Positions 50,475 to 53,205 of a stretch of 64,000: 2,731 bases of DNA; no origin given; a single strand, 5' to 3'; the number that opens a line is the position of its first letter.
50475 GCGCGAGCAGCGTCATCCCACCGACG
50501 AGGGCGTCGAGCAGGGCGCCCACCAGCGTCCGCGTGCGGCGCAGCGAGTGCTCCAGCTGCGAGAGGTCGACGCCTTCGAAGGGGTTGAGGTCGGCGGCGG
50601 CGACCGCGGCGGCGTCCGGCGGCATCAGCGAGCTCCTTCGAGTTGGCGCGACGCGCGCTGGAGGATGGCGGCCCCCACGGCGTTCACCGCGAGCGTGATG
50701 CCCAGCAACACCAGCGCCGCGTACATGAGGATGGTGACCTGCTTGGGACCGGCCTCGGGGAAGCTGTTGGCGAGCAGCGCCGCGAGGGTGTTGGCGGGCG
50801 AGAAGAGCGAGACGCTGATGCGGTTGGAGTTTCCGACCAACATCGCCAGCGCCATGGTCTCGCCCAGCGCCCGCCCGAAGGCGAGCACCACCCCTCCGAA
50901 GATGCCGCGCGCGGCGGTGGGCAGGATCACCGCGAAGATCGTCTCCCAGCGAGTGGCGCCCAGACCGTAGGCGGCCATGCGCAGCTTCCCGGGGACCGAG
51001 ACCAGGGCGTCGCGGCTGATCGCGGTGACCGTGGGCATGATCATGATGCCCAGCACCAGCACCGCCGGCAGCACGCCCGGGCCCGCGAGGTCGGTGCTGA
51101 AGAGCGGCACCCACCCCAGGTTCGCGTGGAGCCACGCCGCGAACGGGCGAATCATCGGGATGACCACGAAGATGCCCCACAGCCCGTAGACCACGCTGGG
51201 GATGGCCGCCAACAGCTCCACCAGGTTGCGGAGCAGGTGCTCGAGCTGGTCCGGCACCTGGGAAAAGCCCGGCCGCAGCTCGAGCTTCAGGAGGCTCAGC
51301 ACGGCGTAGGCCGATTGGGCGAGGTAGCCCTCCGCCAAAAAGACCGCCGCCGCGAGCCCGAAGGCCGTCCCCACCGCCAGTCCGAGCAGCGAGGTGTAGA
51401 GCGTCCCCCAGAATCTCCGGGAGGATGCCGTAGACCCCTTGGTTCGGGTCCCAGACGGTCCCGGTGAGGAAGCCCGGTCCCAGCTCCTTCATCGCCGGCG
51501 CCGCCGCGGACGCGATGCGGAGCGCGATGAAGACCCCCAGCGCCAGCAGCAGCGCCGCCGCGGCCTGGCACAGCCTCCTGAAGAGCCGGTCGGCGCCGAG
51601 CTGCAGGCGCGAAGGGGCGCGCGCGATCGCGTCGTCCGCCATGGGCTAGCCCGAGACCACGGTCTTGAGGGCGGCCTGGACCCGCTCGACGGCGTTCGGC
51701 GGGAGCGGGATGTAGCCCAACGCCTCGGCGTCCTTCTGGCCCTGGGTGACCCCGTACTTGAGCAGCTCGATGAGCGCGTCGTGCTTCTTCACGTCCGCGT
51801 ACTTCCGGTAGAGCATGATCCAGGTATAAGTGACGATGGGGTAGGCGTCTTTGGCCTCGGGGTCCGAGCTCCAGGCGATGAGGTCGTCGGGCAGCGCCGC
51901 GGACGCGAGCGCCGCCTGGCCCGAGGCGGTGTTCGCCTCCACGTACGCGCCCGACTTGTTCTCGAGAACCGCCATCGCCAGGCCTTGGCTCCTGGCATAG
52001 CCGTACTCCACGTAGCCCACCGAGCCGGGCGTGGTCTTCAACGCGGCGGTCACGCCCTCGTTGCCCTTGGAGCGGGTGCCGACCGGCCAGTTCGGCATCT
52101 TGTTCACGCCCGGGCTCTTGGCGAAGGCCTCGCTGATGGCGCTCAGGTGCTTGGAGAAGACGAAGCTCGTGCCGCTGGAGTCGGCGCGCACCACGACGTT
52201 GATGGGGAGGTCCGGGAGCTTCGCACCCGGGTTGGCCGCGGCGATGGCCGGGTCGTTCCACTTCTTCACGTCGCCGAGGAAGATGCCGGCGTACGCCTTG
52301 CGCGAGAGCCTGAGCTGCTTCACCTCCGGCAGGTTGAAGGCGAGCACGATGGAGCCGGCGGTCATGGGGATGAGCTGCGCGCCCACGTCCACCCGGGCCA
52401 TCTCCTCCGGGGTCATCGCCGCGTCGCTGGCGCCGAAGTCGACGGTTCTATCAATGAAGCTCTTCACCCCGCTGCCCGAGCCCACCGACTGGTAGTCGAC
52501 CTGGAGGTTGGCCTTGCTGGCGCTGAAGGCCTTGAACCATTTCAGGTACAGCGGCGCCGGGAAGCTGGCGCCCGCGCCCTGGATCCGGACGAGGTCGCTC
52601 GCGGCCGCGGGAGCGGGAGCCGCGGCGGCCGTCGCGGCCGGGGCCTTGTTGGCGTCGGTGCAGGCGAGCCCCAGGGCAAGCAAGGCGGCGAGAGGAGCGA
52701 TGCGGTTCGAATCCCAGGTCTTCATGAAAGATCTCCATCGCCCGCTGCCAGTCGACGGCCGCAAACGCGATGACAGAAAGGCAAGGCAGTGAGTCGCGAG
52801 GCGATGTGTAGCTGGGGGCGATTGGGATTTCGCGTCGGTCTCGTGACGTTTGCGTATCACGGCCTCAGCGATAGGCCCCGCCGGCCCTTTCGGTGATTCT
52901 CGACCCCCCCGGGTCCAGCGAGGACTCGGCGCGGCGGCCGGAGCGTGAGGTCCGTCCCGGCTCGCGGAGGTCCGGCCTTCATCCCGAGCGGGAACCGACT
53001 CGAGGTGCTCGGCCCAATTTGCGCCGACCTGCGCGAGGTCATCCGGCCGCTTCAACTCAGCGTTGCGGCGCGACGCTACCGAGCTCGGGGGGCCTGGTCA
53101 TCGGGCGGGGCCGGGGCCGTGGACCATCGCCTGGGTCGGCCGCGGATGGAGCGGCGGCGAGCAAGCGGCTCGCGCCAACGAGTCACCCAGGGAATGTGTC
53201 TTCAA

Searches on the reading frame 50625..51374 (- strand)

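Call 75: search_protein_families(library=pfam, proteins=[window:50625-51374:-], max_evalue=0.0001)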
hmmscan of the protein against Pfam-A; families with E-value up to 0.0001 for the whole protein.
window:50625-51374:- (249 aa): 1 family
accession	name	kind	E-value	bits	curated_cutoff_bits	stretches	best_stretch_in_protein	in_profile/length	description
PF00528.27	BPD_transp_1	-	1.5e-18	67.6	26.4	1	44-229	16-171/184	Binding-protein-dependent transport system inner membrane component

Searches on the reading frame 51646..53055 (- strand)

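Call 75: search_protein_families(library=pfam, proteins=[window:51646-53055:-], max_evalue=0.0001)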
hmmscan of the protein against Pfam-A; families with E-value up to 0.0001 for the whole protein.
window:51646-53055:- (469 aa): 1 family
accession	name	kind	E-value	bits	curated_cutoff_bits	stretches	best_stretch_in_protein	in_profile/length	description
PF12849.12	PBP_like_2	-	1.7e-39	136.7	27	1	150-431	2-259/267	PBP superfamily domain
